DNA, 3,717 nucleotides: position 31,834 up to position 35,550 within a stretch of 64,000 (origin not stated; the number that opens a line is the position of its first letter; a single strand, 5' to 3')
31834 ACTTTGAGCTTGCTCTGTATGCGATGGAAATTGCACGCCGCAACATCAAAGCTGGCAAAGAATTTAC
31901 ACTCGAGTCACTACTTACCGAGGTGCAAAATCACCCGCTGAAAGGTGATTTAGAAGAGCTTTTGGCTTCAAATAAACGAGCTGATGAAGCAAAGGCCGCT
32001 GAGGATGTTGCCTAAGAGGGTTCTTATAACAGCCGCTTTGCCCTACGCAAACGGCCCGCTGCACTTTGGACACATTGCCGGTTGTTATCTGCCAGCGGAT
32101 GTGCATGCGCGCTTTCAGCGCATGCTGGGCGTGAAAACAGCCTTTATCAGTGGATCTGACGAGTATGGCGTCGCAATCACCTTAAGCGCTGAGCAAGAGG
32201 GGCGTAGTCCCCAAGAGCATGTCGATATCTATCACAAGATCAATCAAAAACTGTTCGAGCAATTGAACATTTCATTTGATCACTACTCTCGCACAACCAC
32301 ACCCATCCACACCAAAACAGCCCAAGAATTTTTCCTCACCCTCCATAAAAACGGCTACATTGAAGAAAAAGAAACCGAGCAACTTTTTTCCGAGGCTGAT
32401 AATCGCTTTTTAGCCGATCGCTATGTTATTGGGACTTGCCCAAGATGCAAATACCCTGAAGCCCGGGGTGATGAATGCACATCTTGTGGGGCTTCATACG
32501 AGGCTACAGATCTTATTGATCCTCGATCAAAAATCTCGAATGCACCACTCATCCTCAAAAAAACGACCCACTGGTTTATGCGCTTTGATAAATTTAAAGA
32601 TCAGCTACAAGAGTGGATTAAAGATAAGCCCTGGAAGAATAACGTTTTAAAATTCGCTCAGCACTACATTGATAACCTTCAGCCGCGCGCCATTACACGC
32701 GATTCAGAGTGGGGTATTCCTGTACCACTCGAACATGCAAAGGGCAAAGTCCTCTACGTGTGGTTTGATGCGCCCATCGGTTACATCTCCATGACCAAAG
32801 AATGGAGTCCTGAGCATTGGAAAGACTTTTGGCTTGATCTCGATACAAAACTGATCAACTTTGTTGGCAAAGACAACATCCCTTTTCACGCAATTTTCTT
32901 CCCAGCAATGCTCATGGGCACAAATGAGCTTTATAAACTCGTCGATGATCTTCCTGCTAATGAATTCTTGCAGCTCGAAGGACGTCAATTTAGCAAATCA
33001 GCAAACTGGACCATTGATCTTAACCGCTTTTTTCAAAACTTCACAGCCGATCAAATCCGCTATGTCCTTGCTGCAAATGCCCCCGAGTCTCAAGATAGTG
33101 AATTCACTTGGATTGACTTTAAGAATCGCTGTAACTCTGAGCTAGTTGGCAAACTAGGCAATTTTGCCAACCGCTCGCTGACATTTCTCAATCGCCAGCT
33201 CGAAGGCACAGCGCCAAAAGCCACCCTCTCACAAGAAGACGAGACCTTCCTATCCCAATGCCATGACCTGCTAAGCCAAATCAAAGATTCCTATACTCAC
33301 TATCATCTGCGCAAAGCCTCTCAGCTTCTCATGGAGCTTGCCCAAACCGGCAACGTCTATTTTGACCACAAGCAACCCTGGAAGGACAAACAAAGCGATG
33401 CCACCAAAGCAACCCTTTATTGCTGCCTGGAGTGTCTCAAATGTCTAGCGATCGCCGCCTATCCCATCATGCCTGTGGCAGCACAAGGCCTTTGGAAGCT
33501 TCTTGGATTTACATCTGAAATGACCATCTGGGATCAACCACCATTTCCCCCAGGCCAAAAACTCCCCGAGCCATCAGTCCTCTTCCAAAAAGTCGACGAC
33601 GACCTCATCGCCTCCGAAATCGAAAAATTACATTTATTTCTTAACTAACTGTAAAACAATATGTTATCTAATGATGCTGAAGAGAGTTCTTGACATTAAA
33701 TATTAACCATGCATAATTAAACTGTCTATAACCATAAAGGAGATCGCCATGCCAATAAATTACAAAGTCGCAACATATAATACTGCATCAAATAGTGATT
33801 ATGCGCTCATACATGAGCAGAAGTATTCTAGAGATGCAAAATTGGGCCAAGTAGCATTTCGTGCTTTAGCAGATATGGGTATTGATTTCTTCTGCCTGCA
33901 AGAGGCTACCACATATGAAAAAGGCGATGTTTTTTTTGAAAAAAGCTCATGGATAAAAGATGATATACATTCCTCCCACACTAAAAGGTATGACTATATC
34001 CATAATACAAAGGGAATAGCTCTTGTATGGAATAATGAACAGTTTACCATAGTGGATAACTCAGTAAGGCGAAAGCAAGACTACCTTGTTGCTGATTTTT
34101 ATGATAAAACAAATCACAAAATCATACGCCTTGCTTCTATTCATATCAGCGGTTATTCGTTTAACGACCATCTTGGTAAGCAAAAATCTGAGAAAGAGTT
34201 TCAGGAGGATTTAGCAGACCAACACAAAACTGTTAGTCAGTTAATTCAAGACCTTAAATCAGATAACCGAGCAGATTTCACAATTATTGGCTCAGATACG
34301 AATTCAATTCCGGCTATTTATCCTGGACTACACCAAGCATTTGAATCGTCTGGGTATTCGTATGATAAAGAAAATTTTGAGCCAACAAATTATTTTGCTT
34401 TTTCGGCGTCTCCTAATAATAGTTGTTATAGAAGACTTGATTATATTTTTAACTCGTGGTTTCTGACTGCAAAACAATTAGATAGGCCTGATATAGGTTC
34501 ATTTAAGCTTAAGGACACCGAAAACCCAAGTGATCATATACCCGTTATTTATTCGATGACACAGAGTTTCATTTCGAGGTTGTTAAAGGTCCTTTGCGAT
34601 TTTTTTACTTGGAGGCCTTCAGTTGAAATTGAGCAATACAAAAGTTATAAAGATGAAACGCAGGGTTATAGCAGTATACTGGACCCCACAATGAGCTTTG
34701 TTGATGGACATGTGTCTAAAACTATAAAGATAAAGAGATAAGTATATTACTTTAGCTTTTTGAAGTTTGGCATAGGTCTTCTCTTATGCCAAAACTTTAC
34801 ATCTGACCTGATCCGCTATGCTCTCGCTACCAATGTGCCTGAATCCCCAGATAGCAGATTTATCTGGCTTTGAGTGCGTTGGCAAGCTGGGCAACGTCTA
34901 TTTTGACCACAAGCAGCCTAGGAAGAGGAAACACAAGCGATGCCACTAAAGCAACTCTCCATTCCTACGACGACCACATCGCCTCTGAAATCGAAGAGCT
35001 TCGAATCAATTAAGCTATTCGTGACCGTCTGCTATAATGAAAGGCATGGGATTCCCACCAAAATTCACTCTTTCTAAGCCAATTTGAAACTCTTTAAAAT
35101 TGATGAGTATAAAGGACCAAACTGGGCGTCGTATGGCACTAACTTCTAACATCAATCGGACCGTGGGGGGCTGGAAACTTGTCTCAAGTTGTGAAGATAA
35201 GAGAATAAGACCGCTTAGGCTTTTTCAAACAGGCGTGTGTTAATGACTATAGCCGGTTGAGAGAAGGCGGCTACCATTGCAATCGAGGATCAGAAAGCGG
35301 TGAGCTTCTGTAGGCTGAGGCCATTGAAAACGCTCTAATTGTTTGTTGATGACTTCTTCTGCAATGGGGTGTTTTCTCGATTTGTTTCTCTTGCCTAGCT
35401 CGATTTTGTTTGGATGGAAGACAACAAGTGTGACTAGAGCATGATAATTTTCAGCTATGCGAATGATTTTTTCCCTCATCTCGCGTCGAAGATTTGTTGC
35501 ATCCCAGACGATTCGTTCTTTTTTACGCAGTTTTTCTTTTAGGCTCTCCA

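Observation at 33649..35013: AT-rich EEP effector-like gene inserted behind metG and bracketed by a decayed duplicate of the metG 3' end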

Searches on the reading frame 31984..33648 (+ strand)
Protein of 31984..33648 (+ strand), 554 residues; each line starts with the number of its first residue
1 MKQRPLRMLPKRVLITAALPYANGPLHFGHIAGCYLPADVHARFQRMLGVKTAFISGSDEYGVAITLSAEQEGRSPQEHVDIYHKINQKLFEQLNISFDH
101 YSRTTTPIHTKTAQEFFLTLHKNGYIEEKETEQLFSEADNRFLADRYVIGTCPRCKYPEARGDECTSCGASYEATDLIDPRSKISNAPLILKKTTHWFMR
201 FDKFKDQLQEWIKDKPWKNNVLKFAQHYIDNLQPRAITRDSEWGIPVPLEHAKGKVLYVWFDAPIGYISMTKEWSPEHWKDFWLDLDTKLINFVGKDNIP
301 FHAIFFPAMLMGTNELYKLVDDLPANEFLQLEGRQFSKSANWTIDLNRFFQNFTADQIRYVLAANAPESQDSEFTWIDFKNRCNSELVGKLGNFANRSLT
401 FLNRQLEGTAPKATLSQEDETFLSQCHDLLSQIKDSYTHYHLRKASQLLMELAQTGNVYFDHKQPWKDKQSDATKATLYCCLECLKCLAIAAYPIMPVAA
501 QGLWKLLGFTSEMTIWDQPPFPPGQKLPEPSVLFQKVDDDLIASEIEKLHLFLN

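Call 5: search_protein_families(library=pfam, proteins=[window:31984-33648:+], max_evalue=0.01)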
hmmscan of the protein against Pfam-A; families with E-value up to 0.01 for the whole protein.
window:31984-33648:+ (554 aa): 5 families
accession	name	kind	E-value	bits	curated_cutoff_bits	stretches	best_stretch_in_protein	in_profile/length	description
PF09334.17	tRNA-synt_1g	-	1.3e-147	492.1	20.1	1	13-398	1-390/391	tRNA synthetases class I (M)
PF00133.28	tRNA-synt_1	-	5.8e-19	68.6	22.7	1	15-249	27-245/414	tRNA synthetases class I (I, L, M and V)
PF08264.19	Anticodon_1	-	1.4e-12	48.2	25.1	1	419-522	1-105/148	Anticodon-binding domain of tRNA ligase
PF19303.5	Anticodon_3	-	1.7e-11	44.7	23.5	1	414-542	6-140/152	Anticodon binding domain of methionyl tRNA ligase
PF01406.26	tRNA-synt_1e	-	0.00019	21.3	27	0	25-133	22-129/301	tRNA synthetases class I (C) catalytic domain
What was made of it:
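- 31984..33648 (+): Intact metG (554 aa from the first ATG). Homology to all other metG genes ends at 33626/33627. The last 7 codons (33628-33648, LHLFLN*) are lineage-specific and continuous with the AT-rich cassette. Pfam tRNA-synt_1g, E 1e-147 (call 5).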

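Call 14: find_related_loci(query=window:31984-33648:+, collection=genome_contigs, flank=10000)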
Query window:31984-33648:+ (554 aa) in genome_contigs; peptide patterns used: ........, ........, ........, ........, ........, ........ (x = any residue, [..] = any of these).
25 stretches matched a pattern; 7 encode a relative of the query (tblastn E <= 1e-3); 7 distinct loci.
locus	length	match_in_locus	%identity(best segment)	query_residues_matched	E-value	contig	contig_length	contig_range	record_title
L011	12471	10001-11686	61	4-550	0e+0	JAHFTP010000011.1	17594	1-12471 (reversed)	MAG: Chlamydiae bacterium isolate nzgw623 NODE_3799_length_17595_cov_2.898764, whole genome shotgun sequence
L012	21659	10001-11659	62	7-549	0e+0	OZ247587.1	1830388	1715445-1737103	MAG: Candidatus Neptunochlamydia sp. isolate 7034ddf2-c809-46ad-911b-61312509609a genome assembly, chromosome: 1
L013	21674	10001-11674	60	7-549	0e+0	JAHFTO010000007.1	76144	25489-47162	MAG: Chlamydiae bacterium isolate nzgw622 NODE_413_length_76145_cov_4.386588, whole genome shotgun sequence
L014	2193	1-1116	88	179-550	0e+0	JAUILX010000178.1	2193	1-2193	MAG: Chlamydiia bacterium isolate Co_bin.61 NODE_302760_length_2193_cov_1.994676, whole genome shotgun sequence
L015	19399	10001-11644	62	12-549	0e+0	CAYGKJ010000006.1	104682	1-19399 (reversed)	MAG TPA_asm: uncultured bacterium isolate ERP117304_co1_133 genome assembly, contig: NODE_256_length_104682_cov_50.36734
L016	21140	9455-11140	39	10-549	8e-137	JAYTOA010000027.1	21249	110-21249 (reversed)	MAG: Flavobacteriales bacterium isolate GFS_4022 GFS_4022_26, whole genome shotgun sequence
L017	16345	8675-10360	39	10-549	4e-136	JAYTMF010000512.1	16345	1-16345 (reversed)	MAG: Flavobacteriales bacterium isolate GFS_3499 GFS_3499_511, whole genome shotgun sequence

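Call 27: find_homologous_proteins(query=window:31984-33648:+, max_evalue=1e-100)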
Query window:31984-33648:+ (554 aa): 7960 proteins with E <= 1e-100 among 8000 candidates; the best 120 are listed.
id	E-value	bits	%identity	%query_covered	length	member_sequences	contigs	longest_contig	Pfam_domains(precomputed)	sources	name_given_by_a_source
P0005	0.0e+0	1298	100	99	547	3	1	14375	PF09334.18,PF08264.20,PF00133.29,PF19303.6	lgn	-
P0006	0.0e+0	1161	88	98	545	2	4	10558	PF09334.18,PF08264.20,PF00133.29,PF19303.6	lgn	-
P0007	0.0e+0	1014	78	96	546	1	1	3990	PF09334.18,PF08264.20,PF00133.29,PF19303.6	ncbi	-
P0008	6.2e-287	971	74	98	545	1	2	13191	PF09334.18,PF08264.20,PF00133.29,PF19303.6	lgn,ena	-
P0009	3.7e-267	905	70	97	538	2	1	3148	PF09334.18,PF08264.20,PF00133.29,PF19303.6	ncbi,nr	ncbi:MAG: methionine--tRNA ligase [Chlamydiia bacterium]|nr:methionine--tRNA ligase [Chlamydiia bact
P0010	4.0e-258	876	69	97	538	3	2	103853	PF09334.18,PF08264.20,PF00133.29,PF19303.6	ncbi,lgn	-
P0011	1.2e-256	871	69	98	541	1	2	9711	PF09334.18,PF08264.20,PF00133.29,PF19303.6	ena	-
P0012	3.7e-241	820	64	97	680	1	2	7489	PF09334.18,PF08264.20,PF00133.29,PF01588.27,PF19303.6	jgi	jgi:methionyl-tRNA synthetase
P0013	1.8e-240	817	63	98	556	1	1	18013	PF09334.18,PF08264.20,PF00133.29,PF19303.6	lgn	-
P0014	3.9e-240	816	63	97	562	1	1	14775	PF09334.18,PF08264.20,PF00133.29,PF19303.6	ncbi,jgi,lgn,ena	jgi:methionyl-tRNA synthetase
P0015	1.1e-239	815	64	97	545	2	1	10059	PF09334.18,PF08264.20,PF00133.29,PF19303.6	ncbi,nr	ncbi:MAG: methionine--tRNA ligase [Simkaniaceae bacterium]|nr:methionine--tRNA ligase [Simkaniaceae 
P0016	6.5e-239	812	63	97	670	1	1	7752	PF09334.18,PF08264.20,PF00133.29,PF01588.27,PF19303.6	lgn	-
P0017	5.2e-238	809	62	98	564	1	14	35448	PF09334.18,PF08264.20,PF00133.29,PF19303.6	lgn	-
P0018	6.8e-238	809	62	98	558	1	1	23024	PF09334.18,PF08264.20,PF00133.29,PF19303.6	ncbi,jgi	jgi:methionyl-tRNA synthetase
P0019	3.7e-237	806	63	97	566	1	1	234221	PF09334.18,PF08264.20,PF00133.29,PF19303.6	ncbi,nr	ncbi:MAG: methionine--tRNA ligase [Verrucomicrobia bacterium]|nr:methionine--tRNA ligase [Verrucomic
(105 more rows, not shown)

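Call 28: find_encoding_contigs(protein=P0006, flank=10000, max_places=6)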
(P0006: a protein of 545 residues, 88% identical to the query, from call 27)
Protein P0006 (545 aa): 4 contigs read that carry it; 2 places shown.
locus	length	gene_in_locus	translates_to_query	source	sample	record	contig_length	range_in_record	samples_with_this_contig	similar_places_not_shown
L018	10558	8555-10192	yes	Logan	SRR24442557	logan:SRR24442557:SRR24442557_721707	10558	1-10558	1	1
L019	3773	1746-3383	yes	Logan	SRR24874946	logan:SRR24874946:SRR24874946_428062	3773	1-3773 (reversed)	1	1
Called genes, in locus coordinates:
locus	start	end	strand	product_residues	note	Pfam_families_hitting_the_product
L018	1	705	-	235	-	?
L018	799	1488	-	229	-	-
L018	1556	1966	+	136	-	PF01197:Ribosomal_L31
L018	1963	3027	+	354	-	PF03462:PCRF, PF00472:RF-1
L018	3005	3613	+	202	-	PF05175:MTS, PF06325:PrmA (weak), PF13847:Methyltransf_31 (weak), PF13649:Methyltransf_25 (weak)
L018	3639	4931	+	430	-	PF02881:SRP54_N, PF13401:AAA_22 (weak), PF00448:SRP54, PF01656:CbiA (weak), PF02978:SRP_SPB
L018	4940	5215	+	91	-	PF00886:Ribosomal_S16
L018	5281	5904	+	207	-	PF01746:tRNA_m1G_MT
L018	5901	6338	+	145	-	PF01245:Ribosomal_L19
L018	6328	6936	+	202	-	PF01351:RNase_HII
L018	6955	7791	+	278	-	PF03755:YicC-like_N, PF08340:YicC-like_C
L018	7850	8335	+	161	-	PF00625:Guanylate_kin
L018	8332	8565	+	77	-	-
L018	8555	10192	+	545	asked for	PF00133:tRNA-synt_1, PF09334:tRNA-synt_1g, PF19303:Anticodon_3, PF08264:Anticodon_1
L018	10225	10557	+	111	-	?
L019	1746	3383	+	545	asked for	PF00133:tRNA-synt_1, PF09334:tRNA-synt_1g, PF19303:Anticodon_3, PF08264:Anticodon_1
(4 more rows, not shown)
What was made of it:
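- Related contigs often break at this locus (calls 14, 28).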

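Call 29: find_encoding_contigs(protein=P0007, flank=10000, max_places=4)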
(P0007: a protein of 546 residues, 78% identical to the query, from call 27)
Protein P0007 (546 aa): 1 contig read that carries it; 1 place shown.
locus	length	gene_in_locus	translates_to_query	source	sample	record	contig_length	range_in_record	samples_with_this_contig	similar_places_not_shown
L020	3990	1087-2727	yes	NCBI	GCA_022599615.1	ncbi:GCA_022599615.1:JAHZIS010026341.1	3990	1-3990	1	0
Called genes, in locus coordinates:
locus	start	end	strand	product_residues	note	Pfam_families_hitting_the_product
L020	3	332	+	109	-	?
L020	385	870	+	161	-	PF00625:Guanylate_kin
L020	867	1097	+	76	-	-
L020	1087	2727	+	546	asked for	PF00133:tRNA-synt_1, PF09334:tRNA-synt_1g, PF08264:Anticodon_1, PF19303:Anticodon_3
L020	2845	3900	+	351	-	PF02661:Fic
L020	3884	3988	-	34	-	?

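Call 30: find_encoding_contigs(protein=P0008, flank=10000, max_places=4)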
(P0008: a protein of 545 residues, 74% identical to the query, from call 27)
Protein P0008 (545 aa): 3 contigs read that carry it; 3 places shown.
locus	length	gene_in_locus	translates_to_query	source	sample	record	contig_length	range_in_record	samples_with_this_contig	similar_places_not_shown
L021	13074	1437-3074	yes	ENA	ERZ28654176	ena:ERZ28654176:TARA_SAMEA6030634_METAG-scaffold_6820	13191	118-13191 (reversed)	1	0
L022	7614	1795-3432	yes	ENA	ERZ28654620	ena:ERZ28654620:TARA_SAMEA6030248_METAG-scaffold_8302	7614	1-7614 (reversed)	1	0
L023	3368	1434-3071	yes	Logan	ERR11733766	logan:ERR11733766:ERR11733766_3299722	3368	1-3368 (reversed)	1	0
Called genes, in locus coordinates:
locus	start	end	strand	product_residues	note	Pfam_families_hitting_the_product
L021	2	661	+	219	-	?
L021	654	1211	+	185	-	PF00625:Guanylate_kin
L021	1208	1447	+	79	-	-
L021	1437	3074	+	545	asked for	PF00133:tRNA-synt_1, PF09334:tRNA-synt_1g, PF19303:Anticodon_3, PF08264:Anticodon_1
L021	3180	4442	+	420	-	PF13173:AAA_14, PF13635:DUF4143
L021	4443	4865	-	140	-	PF01850:PIN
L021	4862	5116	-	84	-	PF02604:PhdYeFM_antitox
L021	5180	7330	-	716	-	PF23139:OB_YrrC, PF14520:HHH_5 (weak), PF14490:HHH_RecD2, PF05970:PIF1 (weak), PF13245:AAA_19, PF13604:AAA_30, PF18335:SH3_13, PF13538:UvrD_C_2, +3 more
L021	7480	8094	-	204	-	PF00484:Pro_CA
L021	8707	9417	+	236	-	-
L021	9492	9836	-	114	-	-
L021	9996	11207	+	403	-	PF13173:AAA_14, PF13635:DUF4143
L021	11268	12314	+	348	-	PF00102:Y_phosphatase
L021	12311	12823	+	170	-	PF26330:DUF8085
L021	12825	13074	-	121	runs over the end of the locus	?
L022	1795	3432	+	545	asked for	PF00133:tRNA-synt_1, PF09334:tRNA-synt_1g, PF19303:Anticodon_3, PF08264:Anticodon_1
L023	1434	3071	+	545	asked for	PF00133:tRNA-synt_1, PF09334:tRNA-synt_1g, PF19303:Anticodon_3, PF08264:Anticodon_1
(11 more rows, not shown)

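Call 45: list_cluster_members(proteins=[P0005, P0001, P0002])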
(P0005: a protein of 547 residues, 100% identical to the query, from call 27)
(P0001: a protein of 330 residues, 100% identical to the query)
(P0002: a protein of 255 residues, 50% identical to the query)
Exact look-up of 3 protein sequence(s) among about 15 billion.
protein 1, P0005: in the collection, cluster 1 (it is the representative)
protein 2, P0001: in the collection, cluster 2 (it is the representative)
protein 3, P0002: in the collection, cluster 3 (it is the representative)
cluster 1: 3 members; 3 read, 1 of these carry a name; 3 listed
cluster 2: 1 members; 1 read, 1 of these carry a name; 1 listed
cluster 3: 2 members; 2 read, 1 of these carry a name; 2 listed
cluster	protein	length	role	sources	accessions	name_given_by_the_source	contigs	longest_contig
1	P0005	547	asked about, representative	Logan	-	-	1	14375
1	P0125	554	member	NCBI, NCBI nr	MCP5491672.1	MAG: methionine--tRNA ligase [Chlamydiales bacterium] | methionine--tRNA ligase [Chlamydiales bacterium]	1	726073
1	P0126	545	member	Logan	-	-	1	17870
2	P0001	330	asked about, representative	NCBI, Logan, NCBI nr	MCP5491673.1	MAG: endonuclease/exonuclease/phosphatase family protein [Chlamydiales bacterium] | endonuclease/exonuclease/phosphatase family protein [Chlamydiales bacterium]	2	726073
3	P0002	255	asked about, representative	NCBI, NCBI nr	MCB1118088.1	MAG: hypothetical protein KDK50_05875, partial [Chlamydiia bacterium] | hypothetical protein [Chlamydiia bacterium]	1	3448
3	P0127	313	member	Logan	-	-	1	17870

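Call 46: find_encoding_contigs(protein=P0127, flank=10000, max_places=4)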
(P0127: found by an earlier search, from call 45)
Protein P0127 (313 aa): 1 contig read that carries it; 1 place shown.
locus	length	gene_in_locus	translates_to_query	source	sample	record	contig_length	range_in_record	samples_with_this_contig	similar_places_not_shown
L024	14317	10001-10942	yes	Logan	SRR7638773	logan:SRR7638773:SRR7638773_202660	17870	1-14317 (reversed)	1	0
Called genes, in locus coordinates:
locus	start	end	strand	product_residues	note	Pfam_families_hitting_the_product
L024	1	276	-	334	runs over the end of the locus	PF03372:Exo_endo_phos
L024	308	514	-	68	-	-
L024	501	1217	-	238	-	PF01694:Rhomboid (faint)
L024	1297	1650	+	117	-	PF01197:Ribosomal_L31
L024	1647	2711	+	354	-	PF03462:PCRF, PF00472:RF-1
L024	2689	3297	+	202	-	PF10294:Methyltransf_16 (faint), PF05175:MTS, PF13847:Methyltransf_31 (weak), PF13649:Methyltransf_25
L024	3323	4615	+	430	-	PF02881:SRP54_N, PF13401:AAA_22 (weak), PF00448:SRP54, PF01656:CbiA (weak), PF02978:SRP_SPB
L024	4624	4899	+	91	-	PF00886:Ribosomal_S16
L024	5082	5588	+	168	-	PF01746:tRNA_m1G_MT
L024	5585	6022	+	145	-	PF01245:Ribosomal_L19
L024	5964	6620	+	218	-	PF01351:RNase_HII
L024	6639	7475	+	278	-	PF03755:YicC-like_N, PF08340:YicC-like_C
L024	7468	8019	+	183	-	PF00625:Guanylate_kin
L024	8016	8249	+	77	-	-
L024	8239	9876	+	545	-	PF00133:tRNA-synt_1, PF09334:tRNA-synt_1g, PF19303:Anticodon_3, PF08264:Anticodon_1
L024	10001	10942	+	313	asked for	-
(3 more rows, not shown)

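Call 60: find_homologous_proteins(query=L014:1158-2066:+, max_evalue=1e-40)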
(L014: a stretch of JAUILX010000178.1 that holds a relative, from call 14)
Query L014:1158-2066:+ (303 aa): 5537 proteins with E <= 1e-40 among 8000 candidates; the best 120 are listed.
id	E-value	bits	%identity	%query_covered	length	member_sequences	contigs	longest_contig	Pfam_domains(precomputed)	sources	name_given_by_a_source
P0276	6.1e-198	674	99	100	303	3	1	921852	PF13784.12,PF02661.24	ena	-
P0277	6.9e-115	401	59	99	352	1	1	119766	PF13784.12,PF02661.24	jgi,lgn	jgi:Fic family protein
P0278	2.9e-113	396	57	100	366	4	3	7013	PF13784.12,PF02661.24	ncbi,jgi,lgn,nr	ncbi:MAG: Fic family protein [Planctomycetes bacterium]|nr:Fic family protein [Planctomycetota bacte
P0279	1.4e-112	394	57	100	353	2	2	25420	PF13784.12,PF02661.24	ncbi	-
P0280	3.1e-112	393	57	98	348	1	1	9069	PF13784.12,PF02661.24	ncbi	-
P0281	3.3e-112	393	58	97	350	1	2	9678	PF13784.12,PF02661.24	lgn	-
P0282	6.5e-112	392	57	99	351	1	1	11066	PF13784.12,PF02661.24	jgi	jgi:Fic family protein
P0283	1.2e-111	391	58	97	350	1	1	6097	PF13784.12,PF02661.24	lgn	-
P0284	1.2e-111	391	58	97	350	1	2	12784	PF13784.12,PF02661.24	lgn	-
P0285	1.2e-111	391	58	97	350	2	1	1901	PF13784.12,PF02661.24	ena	-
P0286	1.4e-111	391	59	97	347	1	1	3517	PF13784.12,PF02661.24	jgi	-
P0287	1.9e-111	390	58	98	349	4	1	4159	PF13784.12,PF02661.24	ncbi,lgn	-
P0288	1.9e-111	390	58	97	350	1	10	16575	PF13784.12,PF02661.24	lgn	-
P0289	2.7e-111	390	59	98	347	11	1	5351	PF13784.12,PF02661.24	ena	-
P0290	2.9e-111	389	56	99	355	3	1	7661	PF13784.12,PF02661.24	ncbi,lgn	ncbi:MAG: Fic family protein [Candidatus Bipolaricaulota bacterium]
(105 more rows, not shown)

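Call 61: find_encoding_contigs(protein=P0276, flank=10000, max_places=3)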
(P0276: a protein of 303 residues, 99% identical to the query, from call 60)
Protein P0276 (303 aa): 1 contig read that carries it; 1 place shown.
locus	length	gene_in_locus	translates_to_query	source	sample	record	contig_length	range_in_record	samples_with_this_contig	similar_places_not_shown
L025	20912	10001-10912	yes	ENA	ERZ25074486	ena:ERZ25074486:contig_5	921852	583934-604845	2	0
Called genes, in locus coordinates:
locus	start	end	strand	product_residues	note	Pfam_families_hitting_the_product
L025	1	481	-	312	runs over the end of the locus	PF03372:Exo_endo_phos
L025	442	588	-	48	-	-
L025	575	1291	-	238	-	-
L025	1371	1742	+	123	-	PF01197:Ribosomal_L31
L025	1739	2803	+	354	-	PF03462:PCRF, PF00472:RF-1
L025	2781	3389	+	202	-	PF05175:MTS, PF06325:PrmA (weak), PF13847:Methyltransf_31 (weak), PF13649:Methyltransf_25 (weak)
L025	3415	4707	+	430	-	PF02881:SRP54_N, PF13401:AAA_22 (weak), PF00448:SRP54, PF01656:CbiA (weak), PF02978:SRP_SPB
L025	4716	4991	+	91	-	PF00886:Ribosomal_S16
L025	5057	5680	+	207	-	PF01746:tRNA_m1G_MT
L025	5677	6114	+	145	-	PF01245:Ribosomal_L19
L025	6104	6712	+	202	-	PF01351:RNase_HII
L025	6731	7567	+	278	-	PF03755:YicC-like_N, PF08340:YicC-like_C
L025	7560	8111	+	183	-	PF00625:Guanylate_kin, PF13401:AAA_22 (faint)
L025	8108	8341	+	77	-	-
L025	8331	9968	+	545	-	PF00133:tRNA-synt_1, PF09334:tRNA-synt_1g, PF19303:Anticodon_3, PF08264:Anticodon_1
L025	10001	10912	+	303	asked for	PF13784:Fic_N (weak), PF02661:Fic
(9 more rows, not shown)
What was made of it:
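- The L014-type locus has an IS240 fragment and NUDIX genes after fic (call 61).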

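Call 69: search_protein_families(library=padloc, proteins=[L014:1158-2066:+], max_evalue=0.01)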
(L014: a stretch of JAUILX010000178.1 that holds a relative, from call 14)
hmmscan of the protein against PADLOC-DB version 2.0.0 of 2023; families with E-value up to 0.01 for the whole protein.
L014:1158-2066:+ (303 aa): 7 families
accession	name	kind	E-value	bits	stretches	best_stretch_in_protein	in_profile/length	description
PDLC03963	SoFic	-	1.5e-58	196.9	1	18-267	27-271/361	-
PDLC04836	PDC-S04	-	4e-21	73.3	1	49-202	30-182/244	-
PDLC04966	PDC-S24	-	1.7e-19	68.1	1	94-212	221-341/497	-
PDLC04840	PDC-S04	-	2.9e-19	67.7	1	47-202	14-169/227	-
PDLC04837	PDC-S04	-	1e-17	62.2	1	50-202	31-178/234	-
PDLC04839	PDC-S04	-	2.5e-14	51.4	1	66-244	19-192/205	-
PDLC04838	PDC-S04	-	1e-05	23.5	1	181-215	134-170/209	-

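Call 74: find_encoding_contigs(protein=P0010, flank=8000, max_places=2)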
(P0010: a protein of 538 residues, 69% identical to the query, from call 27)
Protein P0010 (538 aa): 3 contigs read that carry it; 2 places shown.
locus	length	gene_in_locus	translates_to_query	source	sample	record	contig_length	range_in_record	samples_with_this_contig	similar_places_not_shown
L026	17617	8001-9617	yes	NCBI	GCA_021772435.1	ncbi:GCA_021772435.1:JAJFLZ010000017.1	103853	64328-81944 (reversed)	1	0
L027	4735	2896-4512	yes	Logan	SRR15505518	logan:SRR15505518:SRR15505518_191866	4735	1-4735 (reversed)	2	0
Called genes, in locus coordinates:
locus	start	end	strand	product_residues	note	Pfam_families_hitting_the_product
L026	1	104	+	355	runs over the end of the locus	PF03462:PCRF, PF00472:RF-1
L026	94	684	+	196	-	PF05175:MTS, PF08241:Methyltransf_11 (weak), PF13649:Methyltransf_25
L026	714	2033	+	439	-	PF02881:SRP54_N, PF13401:AAA_22 (weak), PF00448:SRP54, PF01656:CbiA (weak), PF02978:SRP_SPB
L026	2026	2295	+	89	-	PF00886:Ribosomal_S16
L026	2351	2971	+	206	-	PF01746:tRNA_m1G_MT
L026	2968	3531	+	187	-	PF01245:Ribosomal_L19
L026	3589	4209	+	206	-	PF01351:RNase_HII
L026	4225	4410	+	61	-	PF07927:HicA_toxin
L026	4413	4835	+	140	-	-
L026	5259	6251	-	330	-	-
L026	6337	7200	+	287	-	PF03755:YicC-like_N, PF08340:YicC-like_C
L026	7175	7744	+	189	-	PF00625:Guanylate_kin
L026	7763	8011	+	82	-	-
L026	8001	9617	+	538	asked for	PF00133:tRNA-synt_1, PF09334:tRNA-synt_1g, PF19303:Anticodon_3, PF08264:Anticodon_1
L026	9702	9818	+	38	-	-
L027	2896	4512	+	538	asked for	PF00133:tRNA-synt_1, PF09334:tRNA-synt_1g, PF19303:Anticodon_3, PF08264:Anticodon_1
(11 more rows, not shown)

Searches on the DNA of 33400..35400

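Call 76: search_rna_families(source=window, start=33400, end=35400, threshold=evalue, max_evalue=1)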
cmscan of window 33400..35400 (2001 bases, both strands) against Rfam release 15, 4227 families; matches with E-value up to 1: 0.
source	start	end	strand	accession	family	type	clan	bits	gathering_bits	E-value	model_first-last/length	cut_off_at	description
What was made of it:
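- Tried and rejected: Rfam finds none in 33400-35400 (call 76).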
